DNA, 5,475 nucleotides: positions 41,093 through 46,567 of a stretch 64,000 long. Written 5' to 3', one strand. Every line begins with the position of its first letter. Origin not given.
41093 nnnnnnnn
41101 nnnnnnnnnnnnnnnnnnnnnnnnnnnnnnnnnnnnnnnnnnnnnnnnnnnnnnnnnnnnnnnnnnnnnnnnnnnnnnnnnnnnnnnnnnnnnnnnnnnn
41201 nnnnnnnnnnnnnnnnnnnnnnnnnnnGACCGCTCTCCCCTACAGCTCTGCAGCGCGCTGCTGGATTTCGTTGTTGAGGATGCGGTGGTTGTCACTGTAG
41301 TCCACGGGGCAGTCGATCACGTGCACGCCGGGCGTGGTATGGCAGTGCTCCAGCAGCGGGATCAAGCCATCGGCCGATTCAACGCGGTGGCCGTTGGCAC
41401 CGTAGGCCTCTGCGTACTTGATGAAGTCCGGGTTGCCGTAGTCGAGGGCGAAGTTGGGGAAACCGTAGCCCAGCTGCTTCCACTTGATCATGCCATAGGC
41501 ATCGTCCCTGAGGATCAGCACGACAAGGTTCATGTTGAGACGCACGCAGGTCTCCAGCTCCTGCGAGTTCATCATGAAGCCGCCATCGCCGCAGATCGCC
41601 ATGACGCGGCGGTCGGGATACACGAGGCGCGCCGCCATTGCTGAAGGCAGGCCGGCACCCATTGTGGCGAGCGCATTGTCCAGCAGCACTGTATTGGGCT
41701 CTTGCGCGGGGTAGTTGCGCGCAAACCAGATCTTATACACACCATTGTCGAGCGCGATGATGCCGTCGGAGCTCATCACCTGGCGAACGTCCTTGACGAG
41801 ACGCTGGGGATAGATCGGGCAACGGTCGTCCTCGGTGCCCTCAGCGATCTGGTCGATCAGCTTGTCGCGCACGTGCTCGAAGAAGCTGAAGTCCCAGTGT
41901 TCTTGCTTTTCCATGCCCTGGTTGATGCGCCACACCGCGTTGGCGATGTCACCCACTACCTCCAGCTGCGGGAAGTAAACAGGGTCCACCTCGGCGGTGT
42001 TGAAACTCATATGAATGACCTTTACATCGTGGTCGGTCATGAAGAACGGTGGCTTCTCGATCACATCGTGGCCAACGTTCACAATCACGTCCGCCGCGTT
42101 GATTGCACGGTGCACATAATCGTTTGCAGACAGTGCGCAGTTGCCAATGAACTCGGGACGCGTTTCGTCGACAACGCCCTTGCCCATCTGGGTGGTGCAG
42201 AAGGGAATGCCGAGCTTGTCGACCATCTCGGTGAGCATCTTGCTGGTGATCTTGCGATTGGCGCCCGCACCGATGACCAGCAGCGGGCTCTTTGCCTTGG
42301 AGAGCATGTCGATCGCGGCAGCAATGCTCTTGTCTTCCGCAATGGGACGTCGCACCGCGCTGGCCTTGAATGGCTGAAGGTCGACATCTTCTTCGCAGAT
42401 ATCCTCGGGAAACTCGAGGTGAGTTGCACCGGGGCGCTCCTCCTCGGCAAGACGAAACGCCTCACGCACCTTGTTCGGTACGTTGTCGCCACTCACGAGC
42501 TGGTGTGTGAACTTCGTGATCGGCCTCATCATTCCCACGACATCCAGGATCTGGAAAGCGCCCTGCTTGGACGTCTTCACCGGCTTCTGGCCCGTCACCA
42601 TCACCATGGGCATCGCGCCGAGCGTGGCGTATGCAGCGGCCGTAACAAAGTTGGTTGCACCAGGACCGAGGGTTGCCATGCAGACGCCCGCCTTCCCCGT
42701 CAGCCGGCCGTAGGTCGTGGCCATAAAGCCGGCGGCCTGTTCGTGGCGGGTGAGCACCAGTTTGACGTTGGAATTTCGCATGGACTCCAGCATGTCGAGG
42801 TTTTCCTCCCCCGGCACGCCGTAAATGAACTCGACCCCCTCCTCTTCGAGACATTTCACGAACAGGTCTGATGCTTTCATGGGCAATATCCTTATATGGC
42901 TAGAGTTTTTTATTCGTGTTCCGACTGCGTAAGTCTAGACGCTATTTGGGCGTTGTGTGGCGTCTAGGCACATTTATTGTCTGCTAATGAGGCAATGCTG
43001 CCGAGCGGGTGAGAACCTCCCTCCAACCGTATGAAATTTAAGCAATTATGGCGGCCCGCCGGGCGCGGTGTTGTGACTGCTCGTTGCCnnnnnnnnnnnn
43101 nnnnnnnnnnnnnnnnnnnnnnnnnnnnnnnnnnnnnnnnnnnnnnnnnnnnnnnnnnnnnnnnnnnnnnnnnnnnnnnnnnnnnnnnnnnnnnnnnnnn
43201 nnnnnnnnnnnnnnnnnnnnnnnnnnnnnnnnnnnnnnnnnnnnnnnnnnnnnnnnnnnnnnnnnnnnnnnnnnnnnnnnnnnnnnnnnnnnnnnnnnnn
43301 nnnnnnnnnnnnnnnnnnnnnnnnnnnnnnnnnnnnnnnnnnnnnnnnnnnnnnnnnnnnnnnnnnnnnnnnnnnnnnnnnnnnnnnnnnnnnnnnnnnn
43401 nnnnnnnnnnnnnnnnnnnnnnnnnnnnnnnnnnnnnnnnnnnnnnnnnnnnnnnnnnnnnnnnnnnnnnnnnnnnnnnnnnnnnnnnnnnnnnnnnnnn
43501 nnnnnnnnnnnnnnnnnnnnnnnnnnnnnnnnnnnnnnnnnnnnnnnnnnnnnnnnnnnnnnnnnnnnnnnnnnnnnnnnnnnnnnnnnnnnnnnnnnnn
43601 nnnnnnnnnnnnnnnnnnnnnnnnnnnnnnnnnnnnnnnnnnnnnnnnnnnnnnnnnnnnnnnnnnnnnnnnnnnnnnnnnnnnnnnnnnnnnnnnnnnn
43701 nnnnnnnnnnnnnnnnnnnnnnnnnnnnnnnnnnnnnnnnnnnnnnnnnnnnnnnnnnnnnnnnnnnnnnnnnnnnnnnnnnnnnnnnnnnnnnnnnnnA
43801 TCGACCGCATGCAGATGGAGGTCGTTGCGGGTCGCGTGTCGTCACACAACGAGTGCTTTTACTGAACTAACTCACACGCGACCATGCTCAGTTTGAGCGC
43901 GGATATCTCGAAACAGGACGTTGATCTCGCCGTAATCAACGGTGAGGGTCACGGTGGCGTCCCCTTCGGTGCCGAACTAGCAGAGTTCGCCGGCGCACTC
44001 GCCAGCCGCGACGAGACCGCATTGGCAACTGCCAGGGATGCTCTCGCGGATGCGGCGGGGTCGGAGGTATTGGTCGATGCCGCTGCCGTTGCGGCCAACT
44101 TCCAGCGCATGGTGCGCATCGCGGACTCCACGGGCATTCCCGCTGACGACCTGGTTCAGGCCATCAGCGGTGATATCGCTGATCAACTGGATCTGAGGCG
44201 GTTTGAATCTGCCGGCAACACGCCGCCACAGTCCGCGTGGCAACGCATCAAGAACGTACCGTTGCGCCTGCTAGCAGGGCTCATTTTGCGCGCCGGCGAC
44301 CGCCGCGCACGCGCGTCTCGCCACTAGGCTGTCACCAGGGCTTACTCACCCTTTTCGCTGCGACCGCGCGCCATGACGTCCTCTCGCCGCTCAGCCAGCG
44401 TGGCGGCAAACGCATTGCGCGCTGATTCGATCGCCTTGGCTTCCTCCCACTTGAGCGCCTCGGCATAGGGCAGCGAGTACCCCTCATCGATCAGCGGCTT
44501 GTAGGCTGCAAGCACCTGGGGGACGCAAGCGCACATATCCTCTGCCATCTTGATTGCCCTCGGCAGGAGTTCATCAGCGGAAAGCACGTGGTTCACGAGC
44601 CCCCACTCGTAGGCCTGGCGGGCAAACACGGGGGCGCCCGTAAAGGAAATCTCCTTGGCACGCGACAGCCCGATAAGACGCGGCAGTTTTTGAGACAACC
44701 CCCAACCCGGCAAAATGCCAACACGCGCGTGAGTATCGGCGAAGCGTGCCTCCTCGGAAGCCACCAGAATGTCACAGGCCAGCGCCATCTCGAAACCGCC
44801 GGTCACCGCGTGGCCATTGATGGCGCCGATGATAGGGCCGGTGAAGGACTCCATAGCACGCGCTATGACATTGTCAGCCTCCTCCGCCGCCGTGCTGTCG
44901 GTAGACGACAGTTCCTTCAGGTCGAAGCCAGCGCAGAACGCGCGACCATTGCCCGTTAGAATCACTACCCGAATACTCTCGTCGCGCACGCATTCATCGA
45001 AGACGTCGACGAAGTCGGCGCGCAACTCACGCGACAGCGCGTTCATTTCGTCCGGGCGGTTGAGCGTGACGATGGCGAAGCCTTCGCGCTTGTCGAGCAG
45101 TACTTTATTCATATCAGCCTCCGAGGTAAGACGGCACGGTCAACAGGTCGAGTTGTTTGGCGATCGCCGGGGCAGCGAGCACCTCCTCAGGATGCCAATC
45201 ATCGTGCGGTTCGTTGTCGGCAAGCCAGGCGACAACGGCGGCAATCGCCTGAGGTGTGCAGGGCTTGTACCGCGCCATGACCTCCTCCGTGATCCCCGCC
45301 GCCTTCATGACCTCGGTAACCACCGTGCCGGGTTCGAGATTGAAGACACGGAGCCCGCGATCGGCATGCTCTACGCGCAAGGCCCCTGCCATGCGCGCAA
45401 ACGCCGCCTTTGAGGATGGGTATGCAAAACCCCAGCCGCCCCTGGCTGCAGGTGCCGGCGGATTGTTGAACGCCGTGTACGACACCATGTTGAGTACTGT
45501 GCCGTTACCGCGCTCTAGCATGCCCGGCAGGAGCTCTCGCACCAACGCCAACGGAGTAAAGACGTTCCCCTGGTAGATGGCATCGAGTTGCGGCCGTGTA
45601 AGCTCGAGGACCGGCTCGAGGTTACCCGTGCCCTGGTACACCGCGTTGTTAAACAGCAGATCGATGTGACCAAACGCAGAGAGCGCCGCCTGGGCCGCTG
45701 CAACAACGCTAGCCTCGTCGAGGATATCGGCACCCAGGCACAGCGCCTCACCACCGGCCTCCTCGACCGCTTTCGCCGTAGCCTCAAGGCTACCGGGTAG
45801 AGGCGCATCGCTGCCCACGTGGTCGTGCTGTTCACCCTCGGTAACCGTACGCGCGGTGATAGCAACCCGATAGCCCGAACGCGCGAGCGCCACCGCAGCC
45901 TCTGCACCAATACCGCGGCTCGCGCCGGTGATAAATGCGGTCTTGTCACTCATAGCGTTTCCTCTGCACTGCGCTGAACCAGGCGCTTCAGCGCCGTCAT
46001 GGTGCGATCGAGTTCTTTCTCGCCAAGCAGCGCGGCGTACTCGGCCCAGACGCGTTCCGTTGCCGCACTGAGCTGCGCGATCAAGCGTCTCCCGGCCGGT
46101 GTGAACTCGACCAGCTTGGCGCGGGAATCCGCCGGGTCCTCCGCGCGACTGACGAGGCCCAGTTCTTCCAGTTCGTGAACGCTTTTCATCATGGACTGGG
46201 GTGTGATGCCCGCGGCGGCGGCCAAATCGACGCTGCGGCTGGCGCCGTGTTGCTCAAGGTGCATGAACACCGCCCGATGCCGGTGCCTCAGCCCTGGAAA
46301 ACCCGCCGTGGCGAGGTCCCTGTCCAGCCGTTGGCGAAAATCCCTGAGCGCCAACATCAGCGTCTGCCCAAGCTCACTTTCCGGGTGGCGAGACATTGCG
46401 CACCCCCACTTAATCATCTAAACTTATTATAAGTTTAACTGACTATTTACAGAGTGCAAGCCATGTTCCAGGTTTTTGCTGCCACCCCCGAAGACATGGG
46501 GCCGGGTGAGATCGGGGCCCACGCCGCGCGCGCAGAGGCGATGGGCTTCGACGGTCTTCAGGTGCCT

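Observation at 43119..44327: Hidden selenoprotein: AhpD-like CFY-U-TNSH split by the ORF caller into two genes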

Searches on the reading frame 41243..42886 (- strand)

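Call 21: search_protein_families(library=ncbifam, proteins=[window:41243-42886:-], max_evalue=0.00001)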
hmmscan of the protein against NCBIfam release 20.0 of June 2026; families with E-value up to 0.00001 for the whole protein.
window:41243-42886:- (548 aa): 52 families (the best 25 are shown)
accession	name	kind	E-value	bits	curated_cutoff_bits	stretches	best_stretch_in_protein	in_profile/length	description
NF006187.0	PRK08322.1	equivalog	1.3e-269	895.3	509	1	3-547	2-547/548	acetolactate synthase large subunit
NF006378.0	PRK08617.1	equivalog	9.5e-134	446.7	510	1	4-542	9-552/556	acetolactate synthase AlsS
TIGR02418.1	acolac_catab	equivalog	4.4e-119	398.4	551.1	1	6-536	2-537/539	acetolactate synthase AlsS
TIGR00118.1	acolac_lg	equivalog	6.9e-113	378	538.35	1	3-533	1-539/557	biosynthetic-type acetolactate synthase large subunit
NF004919.0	PRK06276.1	equivalog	1.3e-109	367.1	866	1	3-532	1-542/582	acetolactate synthase large subunit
NF006052.0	PRK08199.1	subfamily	1.9e-101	340.1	539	1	4-531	9-540/559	thiamine pyrophosphate protein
NF004710.0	PRK06048.1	equivalog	3.8e-98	329.3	976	1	3-533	8-542/561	acetolactate synthase large subunit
NF006524.0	PRK08978.1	equivalog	3.5e-97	325.9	738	1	3-533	1-529/548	acetolactate synthase 2 catalytic subunit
NF006377.0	PRK08611.1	equivalog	1.7e-94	317.5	742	1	3-532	4-533/576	pyruvate oxidase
NF006016.1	PRK08155.1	equivalog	2e-91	307.2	870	1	3-532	3-536/554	acetolactate synthase large subunit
NF005860.0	PRK07789.1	equivalog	8.4e-90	301.8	881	1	3-517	34-566/615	acetolactate synthase large subunit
NF005058.0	PRK06466.1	equivalog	2.4e-89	300.4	951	1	5-531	6-550/574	acetolactate synthase 3 large subunit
NF005651.0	PRK07418.1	subfamily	1.2e-88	297.9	942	1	6-533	22-564/617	acetolactate synthase large subunit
NF006319.0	PRK08527.1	equivalog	1.6e-85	287.6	905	1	3-532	4-542/565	acetolactate synthase large subunit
NF005824.0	PRK07710.1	equivalog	1.1e-82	278.2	976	1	3-532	17-552/573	acetolactate synthase large subunit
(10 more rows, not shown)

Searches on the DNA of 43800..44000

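Call 61: search_rna_families(source=window, start=43800, end=44000, threshold=evalue, max_evalue=10, show_alignments=2)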
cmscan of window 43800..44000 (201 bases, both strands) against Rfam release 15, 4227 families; matches with E-value up to 10: 0.
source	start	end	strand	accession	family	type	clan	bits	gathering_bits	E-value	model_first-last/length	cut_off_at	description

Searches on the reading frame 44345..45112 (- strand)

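Call 21: search_protein_families(library=ncbifam, proteins=[window:44345-45112:-], max_evalue=0.00001)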
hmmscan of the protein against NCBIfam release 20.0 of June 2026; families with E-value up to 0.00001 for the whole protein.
window:44345-45112:- (256 aa): 72 families (the best 25 are shown)
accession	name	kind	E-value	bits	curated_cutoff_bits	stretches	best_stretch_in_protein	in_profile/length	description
NF004840.0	PRK06190.1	equivalog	4.2e-95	318.3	253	1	4-253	6-258/260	enoyl-CoA hydratase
NF051848.1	EnCoAHydtEchA19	equivalog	6.4e-55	186.5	400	1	4-227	2-231/258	enoyl-CoA hydratase EchA19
NF006699.0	PRK09245.1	subfamily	3.6e-53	180.5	354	1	3-222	4-234/266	crotonase/enoyl-CoA hydratase family protein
NF005802.0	PRK07657.1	equivalog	1.5e-52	178.7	363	1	9-224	11-230/260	enoyl-CoA hydratase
NF004475.0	PRK05809.1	subfamily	6.8e-52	176.5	394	1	2-224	4-230/260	short-chain-enoyl-CoA hydratase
NF004634.0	PRK05980.1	equivalog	1.4e-50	172.2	375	1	3-229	4-238/263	crotonase/enoyl-CoA hydratase family protein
NF006007.0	PRK08138.1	subfamily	1.8e-49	168.5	355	1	8-224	14-231/261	enoyl-CoA hydratase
NF004857.0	PRK06210.1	equivalog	4.3e-49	167.4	341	1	2-223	8-244/275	enoyl-CoA hydratase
NF005803.0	PRK07658.1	equivalog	4.1e-47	160.7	313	1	3-226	3-228/257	enoyl-CoA hydratase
NF007239.0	PRK09674.1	equivalog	2.8e-46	158.1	371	1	2-225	4-228/257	2,3-dehydroadipyl-CoA hydratase PaaF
NF006109.0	PRK08260.1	subfamily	3.5e-46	157.8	320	1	2-197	4-219/296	enoyl-CoA hydratase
NF042430.2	EnCoAhydt_DpgD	equivalog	3.9e-46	157.6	400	1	7-243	2-251/258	enoyl-CoA-hydratase DpgD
NF046063.1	oxepin_alt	equivalog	7.4e-45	153.4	300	1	7-234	5-238/254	oxepin-CoA hydrolase, alternative type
NF005700.0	PRK07511.1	subfamily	2.1e-44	152.1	274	1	3-234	3-241/260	enoyl-CoA hydratase family protein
NF006108.0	PRK08259.1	equivalog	5e-44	150.7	273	1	2-237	3-238/256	crotonase/enoyl-CoA hydratase family protein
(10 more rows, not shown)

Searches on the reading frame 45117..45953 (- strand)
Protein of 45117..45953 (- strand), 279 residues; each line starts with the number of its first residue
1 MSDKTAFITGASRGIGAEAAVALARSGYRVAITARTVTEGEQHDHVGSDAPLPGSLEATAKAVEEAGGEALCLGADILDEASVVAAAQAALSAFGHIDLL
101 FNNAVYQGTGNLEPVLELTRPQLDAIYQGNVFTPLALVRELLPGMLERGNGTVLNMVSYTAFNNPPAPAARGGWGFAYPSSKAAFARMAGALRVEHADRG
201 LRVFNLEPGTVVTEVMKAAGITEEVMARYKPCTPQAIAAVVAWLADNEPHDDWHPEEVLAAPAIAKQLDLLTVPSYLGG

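Call 21: search_protein_families(library=ncbifam, proteins=[window:45117-45953:-], max_evalue=0.00001)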
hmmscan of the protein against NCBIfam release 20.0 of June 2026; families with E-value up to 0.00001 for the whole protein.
window:45117-45953:- (279 aa): 192 families (the best 25 are shown)
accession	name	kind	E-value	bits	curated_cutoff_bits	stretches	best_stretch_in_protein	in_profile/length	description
NF005559.1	PRK07231.1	subfamily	1.2e-32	113.3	215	1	2-247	3-231/249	glucose 1-dehydrogenase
NF005672.0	PRK07454.1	equivalog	1.6e-29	102.8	234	1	3-246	6-222/241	SDR family oxidoreductase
NF006133.0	PRK08278.1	subfamily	1.7e-29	102.7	250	1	1-241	4-226/278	SDR family oxidoreductase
NF005806.0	PRK07666.1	equivalog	2.3e-29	102.4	286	1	2-224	6-202/239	3-ketoacyl-ACP reductase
TIGR03971.1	SDR_subfam_1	subfamily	1.4e-28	100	300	1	1-231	1-217/271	mycofactocin-coupled SDR family oxidoreductase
NF005681.0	PRK07478.1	subfamily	5.4e-27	94.8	267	1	1-227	4-206/254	SDR family oxidoreductase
NF004825.0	PRK06181.1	equivalog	1.6e-26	93.2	215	1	2-219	5-196/268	SDR family oxidoreductase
NF006114.0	PRK08263.1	subfamily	1.6e-26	93.2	290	1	2-250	2-221/280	short chain dehydrogenase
NF004826.0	PRK06182.1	subfamily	4e-26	91.9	305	2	64-245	45-212/274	oxidoreductase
NF004823.0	PRK06179.1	subfamily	8.6e-26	90.9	310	2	72-246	50-214/271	oxidoreductase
NF005594.0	PRK07326.1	equivalog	1.6e-25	90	271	1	2-217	5-192/237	SDR family oxidoreductase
NF004818.0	PRK06172.1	equivalog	1.4e-24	86.9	336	1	2-244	6-231/253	SDR family oxidoreductase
NF004824.0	PRK06180.1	subfamily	1.3e-23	83.6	298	1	59-215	41-187/279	oxidoreductase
NF005873.0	PRK07814.1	equivalog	2e-23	83.1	346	1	2-234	9-215/263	SDR family oxidoreductase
NF005469.0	PRK07063.1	equivalog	1.1e-22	80.8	306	1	2-217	6-197/260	SDR family oxidoreductase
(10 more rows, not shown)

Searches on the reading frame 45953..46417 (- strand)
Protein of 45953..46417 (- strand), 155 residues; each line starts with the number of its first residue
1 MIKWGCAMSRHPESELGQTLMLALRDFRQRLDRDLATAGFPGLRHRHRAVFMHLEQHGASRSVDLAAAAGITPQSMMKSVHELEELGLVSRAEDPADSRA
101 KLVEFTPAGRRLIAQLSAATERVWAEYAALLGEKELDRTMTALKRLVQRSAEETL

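Call 21: search_protein_families(library=ncbifam, proteins=[window:45953-46417:-], max_evalue=0.00001)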
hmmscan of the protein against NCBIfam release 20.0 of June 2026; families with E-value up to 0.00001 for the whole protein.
window:45953-46417:- (155 aa): 5 families
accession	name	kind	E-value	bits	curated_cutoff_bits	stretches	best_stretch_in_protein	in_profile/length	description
NF041230.1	BagL_FevM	exception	1.4e-12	47.9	230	1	14-146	10-141/145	MarR family transcriptional regulator BagL/FevM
TIGR02337.1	HpaR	equivalog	2.8e-10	40.1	121.2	1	50-144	33-127/130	homoprotocatechuate degradation operon regulator HpaR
NF052438.1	TransRegRv0880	equivalog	4.8e-10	39.4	220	1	52-144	41-133/143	Rv0880 family HTH-type transcriptional regulator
NF002926.0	PRK03573.1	equivalog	7.5e-09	35.6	120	1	13-148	2-135/144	transcriptional regulator SlyA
NF045593.1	bilirub_TF_BilQ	equivalog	7.6e-07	28.9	125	1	53-149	38-134/135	bilirubin utilization transcriptional regulator BilQ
